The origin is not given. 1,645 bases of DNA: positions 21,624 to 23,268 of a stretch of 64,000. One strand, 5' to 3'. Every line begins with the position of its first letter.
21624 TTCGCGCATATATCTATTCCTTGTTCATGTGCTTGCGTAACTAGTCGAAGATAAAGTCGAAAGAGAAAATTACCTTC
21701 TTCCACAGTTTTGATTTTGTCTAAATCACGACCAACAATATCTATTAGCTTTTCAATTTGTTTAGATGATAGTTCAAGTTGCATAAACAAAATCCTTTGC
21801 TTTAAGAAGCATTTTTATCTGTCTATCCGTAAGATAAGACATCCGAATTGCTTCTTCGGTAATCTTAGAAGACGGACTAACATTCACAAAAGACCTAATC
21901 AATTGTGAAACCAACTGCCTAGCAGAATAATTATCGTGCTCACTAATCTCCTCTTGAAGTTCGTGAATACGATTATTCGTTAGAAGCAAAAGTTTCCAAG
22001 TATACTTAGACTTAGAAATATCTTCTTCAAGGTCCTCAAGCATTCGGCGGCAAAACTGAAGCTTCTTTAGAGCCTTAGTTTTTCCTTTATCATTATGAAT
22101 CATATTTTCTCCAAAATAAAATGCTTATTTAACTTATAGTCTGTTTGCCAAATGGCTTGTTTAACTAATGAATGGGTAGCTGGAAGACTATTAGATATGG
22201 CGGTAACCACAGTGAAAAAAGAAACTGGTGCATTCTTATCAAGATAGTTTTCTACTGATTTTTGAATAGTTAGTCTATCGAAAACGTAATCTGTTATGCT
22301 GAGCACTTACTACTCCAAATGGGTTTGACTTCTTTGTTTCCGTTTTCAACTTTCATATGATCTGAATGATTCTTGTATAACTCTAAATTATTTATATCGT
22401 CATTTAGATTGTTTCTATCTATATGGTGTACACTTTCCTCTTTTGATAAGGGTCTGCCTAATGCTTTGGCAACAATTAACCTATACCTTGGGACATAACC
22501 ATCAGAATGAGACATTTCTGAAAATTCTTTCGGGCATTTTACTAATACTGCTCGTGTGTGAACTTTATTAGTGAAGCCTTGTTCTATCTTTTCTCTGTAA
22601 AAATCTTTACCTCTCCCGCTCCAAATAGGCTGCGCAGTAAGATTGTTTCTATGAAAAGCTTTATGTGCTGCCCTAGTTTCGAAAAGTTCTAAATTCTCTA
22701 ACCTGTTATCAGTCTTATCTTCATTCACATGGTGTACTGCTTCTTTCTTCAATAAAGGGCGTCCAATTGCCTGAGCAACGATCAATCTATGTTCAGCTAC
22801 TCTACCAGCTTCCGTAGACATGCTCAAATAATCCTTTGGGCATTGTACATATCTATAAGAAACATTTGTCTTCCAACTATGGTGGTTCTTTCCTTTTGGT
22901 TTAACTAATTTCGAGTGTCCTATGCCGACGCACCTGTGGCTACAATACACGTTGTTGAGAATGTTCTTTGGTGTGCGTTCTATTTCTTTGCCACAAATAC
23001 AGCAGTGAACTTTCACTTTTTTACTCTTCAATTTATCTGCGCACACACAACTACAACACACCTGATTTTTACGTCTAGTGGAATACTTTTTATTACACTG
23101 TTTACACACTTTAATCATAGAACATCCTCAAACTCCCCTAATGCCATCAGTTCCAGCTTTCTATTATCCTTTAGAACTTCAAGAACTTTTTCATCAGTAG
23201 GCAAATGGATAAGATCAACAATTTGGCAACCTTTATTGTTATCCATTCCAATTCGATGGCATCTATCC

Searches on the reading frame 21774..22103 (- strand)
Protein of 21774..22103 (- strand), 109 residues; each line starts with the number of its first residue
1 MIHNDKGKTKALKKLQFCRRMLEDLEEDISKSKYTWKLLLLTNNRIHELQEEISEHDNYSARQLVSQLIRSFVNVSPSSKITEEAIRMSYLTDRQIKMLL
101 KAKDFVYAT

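Call 3: search_protein_families(library=pfam, proteins=[window:21774-22103:-], max_evalue=0.1)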
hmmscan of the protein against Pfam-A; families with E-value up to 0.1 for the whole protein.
window:21774-22103:- (109 aa): 2 families
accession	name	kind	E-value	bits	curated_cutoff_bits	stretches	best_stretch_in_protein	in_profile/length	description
PF05397.17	Med15_fungi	-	0.0062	17.2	25.2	1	22-105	7-88/112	Mediator complex subunit 15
PF19839.5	RHH_9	-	0.013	15.7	23.4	1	34-74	4-44/65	Ribbon-helix-helix protein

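Call 4: search_protein_families(library=phrogs, proteins=[window:21774-22103:-], max_evalue=0.01)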
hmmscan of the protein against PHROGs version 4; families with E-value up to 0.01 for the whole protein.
window:21774-22103:- (109 aa): 0 families

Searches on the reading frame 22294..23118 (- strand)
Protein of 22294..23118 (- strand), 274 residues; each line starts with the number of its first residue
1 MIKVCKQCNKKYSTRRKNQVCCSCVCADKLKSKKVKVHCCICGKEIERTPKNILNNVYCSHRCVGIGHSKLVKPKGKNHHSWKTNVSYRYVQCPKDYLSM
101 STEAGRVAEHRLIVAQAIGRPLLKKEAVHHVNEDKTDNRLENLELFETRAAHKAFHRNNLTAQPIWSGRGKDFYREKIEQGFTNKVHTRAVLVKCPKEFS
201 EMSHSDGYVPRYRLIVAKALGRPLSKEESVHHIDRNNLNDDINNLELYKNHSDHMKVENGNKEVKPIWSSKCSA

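Call 3: search_protein_families(library=pfam, proteins=[window:22294-23118:-], max_evalue=0.1)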
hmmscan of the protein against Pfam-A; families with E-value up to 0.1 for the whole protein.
window:22294-23118:- (274 aa): 2 families
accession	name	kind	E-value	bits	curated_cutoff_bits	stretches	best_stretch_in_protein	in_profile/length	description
PF13392.12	HNH_3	-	5.5e-16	58.4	24.8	2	110-146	4-39/46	HNH endonuclease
PF18716.7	VATC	-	0.0008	19.6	26.6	1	38-65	5-33/43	Vms1-associating treble clef domain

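Call 4: search_protein_families(library=phrogs, proteins=[window:22294-23118:-], max_evalue=0.01)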
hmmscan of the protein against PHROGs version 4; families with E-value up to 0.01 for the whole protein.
window:22294-23118:- (274 aa): 16 families
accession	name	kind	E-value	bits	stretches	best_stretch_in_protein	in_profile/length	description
phrog_10730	-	DNA, RNA and nucleotide metabolism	1.4e-29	104.4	2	82-167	67-151/234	HNH endonuclease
phrog_15471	-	DNA, RNA and nucleotide metabolism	1.2e-25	91.4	2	99-161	24-86/183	HNH endonuclease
phrog_20891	-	DNA, RNA and nucleotide metabolism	8.6e-24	85.4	2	4-149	44-196/219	HNH endonuclease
phrog_7545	-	DNA, RNA and nucleotide metabolism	1.9e-20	74.7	2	4-160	35-137/160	HNH endonuclease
phrog_14913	-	DNA, RNA and nucleotide metabolism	2.9e-19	70.6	2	204-262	35-92/149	HNH endonuclease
phrog_1271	-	DNA, RNA and nucleotide metabolism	9e-18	65.8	2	3-160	178-320/361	HNH endonuclease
phrog_21964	-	DNA, RNA and nucleotide metabolism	3e-17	64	2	110-166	167-222/244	HNH endonuclease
phrog_959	-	DNA, RNA and nucleotide metabolism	3.4e-14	53.8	2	75-162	31-113/138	HNH endonuclease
phrog_19902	-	DNA, RNA and nucleotide metabolism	4.3e-14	53.8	2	205-259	83-137/221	HNH endonuclease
phrog_25114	-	unknown function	4.7e-09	37.3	1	88-167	58-141/156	-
phrog_59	-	DNA, RNA and nucleotide metabolism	5.8e-07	30.2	1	110-145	192-225/423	HNH endonuclease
phrog_4578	-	DNA, RNA and nucleotide metabolism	6.5e-07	30.3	1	209-252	11-54/130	HNH endonuclease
phrog_99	-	DNA, RNA and nucleotide metabolism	0.00049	20.9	1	82-145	129-195/383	HNH endonuclease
phrog_30377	-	DNA, RNA and nucleotide metabolism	0.00096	20.3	1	110-158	13-58/82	HNH endonuclease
phrog_1891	-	DNA, RNA and nucleotide metabolism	0.0043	17.5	0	224-250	179-205/255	HNH endonuclease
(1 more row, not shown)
